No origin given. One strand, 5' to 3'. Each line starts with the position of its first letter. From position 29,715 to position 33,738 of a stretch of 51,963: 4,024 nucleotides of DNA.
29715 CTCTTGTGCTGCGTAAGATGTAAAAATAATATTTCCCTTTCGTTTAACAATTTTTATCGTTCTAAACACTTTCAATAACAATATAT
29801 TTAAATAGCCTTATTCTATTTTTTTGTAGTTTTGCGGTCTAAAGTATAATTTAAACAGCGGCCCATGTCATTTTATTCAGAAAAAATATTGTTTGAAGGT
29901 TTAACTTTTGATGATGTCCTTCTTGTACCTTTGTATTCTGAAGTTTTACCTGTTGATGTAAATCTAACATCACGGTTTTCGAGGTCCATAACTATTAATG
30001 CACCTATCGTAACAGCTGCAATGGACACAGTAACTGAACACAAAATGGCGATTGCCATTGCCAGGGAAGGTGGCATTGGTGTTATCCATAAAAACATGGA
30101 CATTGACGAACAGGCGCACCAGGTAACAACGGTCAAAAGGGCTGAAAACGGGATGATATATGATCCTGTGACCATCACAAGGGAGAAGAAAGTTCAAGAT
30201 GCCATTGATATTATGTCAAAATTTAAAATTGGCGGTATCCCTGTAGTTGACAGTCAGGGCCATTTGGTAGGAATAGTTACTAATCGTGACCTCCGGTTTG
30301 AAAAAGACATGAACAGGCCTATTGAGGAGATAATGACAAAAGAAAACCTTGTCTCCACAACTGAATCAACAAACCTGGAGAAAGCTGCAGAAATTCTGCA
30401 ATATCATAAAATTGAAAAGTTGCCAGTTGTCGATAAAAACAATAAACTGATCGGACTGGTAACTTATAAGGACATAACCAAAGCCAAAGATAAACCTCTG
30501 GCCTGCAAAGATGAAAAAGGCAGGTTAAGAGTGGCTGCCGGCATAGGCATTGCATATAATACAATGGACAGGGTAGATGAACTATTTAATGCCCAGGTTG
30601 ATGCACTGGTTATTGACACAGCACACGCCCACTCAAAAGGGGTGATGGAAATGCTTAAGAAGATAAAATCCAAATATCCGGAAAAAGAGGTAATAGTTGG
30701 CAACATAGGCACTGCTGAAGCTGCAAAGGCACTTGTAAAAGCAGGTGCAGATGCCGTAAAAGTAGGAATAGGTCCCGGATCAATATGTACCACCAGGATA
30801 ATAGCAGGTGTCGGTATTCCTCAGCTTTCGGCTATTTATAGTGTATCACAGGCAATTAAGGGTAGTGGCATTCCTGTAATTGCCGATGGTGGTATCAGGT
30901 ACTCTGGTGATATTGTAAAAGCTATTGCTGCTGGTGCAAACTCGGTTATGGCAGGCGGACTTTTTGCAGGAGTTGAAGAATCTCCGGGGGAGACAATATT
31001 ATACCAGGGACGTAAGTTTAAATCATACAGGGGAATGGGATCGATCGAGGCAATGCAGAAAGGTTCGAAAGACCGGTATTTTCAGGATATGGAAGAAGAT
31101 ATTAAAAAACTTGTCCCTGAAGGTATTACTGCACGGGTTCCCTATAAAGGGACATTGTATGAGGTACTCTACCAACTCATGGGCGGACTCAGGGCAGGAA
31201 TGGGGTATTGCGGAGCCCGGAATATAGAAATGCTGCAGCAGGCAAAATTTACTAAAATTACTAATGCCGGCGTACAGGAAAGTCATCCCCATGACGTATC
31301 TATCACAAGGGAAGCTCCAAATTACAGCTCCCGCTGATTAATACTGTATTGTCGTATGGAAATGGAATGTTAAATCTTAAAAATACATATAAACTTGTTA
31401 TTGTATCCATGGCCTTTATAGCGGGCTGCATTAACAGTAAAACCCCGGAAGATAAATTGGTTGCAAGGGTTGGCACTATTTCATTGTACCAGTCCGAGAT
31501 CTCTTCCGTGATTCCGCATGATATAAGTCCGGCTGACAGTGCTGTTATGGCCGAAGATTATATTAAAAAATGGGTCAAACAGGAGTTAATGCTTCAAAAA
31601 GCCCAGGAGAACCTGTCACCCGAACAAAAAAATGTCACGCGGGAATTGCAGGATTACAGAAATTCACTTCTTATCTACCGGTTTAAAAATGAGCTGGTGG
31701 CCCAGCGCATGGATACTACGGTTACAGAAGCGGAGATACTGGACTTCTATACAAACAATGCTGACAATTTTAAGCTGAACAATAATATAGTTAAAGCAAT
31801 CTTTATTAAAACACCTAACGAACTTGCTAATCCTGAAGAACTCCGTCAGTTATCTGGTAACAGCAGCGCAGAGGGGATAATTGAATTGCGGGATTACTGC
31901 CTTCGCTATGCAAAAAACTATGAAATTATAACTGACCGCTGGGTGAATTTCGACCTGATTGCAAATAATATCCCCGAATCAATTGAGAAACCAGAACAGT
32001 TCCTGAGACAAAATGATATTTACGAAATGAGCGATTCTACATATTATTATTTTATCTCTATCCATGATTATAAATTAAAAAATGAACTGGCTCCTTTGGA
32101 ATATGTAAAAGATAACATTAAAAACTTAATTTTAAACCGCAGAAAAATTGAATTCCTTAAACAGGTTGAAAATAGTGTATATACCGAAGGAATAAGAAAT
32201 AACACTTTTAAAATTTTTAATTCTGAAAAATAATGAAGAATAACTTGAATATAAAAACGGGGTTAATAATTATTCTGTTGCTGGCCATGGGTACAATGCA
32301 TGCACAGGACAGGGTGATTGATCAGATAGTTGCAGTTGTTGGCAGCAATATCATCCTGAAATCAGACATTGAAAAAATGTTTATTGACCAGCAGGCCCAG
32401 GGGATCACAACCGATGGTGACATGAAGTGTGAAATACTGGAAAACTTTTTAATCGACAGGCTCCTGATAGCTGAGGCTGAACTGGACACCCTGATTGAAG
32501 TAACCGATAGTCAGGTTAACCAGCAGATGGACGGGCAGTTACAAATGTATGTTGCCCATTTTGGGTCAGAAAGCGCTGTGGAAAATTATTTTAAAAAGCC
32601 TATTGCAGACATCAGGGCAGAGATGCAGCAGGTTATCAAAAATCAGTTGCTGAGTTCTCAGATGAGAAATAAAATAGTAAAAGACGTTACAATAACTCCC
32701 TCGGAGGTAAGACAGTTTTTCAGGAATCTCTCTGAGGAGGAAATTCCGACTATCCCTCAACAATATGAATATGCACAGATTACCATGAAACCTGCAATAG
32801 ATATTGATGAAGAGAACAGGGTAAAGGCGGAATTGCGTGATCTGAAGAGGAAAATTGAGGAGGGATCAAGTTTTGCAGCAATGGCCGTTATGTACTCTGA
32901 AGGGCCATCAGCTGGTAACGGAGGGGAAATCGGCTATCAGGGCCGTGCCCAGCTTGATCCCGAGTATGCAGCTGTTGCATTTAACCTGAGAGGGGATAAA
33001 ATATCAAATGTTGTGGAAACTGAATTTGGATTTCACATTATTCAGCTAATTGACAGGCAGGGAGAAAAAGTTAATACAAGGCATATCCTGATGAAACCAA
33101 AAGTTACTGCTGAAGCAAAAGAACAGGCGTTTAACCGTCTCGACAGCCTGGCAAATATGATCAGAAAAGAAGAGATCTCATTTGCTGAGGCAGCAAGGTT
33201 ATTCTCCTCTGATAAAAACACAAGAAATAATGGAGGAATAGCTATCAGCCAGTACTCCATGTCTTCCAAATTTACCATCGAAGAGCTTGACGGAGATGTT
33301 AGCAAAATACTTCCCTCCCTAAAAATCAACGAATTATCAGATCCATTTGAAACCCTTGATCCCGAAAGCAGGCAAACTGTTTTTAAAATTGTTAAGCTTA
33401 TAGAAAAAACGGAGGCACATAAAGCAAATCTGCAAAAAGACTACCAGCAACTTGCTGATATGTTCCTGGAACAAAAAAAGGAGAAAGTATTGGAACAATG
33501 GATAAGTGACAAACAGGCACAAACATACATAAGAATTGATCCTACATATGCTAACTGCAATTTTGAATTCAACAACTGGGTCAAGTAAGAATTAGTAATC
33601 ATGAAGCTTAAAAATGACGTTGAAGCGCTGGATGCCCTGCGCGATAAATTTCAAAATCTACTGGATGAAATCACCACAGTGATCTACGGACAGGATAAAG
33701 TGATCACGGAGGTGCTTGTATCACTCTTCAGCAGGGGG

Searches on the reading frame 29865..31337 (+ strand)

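Call 80: search_protein_families(library=pfam, proteins=[window:29865-31337:+], max_evalue=0.00001)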
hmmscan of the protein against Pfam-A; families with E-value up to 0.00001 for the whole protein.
window:29865-31337:+ (490 aa): 5 families
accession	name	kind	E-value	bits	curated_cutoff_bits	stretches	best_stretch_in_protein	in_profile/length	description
PF00478.31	IMPDH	-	6.2e-158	525.7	25.6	1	12-476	1-345/345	IMP dehydrogenase / GMP reductase domain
PF00571.33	CBS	-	2.1e-27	95.7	24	2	153-207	1-54/57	CBS domain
PF03060.21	NMO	-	1.3e-13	51.5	28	1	241-378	102-236/331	Nitronate monooxygenase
PF01070.24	FMN_dh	-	3.4e-11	43.2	24.9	1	260-367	206-305/350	FMN-dependent dehydrogenase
PF01645.23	Glu_synthase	-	9e-06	25.5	20.4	0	262-364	196-304/369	Conserved region in glutamate synthase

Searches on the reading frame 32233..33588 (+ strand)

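Call 80: search_protein_families(library=pfam, proteins=[window:32233-33588:+], max_evalue=0.00001)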
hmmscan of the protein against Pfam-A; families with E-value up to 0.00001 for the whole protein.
window:32233-33588:+ (451 aa): 3 families
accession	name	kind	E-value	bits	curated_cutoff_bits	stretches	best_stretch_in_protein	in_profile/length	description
PF00639.27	Rotamase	-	6.9e-33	113.9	21.7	2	189-274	10-97/97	PPIC-type PPIASE domain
PF13616.12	Rotamase_3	-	1.9e-29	103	22.5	2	192-275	31-115/116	PPIC-type PPIASE domain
PF13145.12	Rotamase_2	-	2.5e-10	41.6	27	1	194-279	31-112/121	PPIC-type PPIASE domain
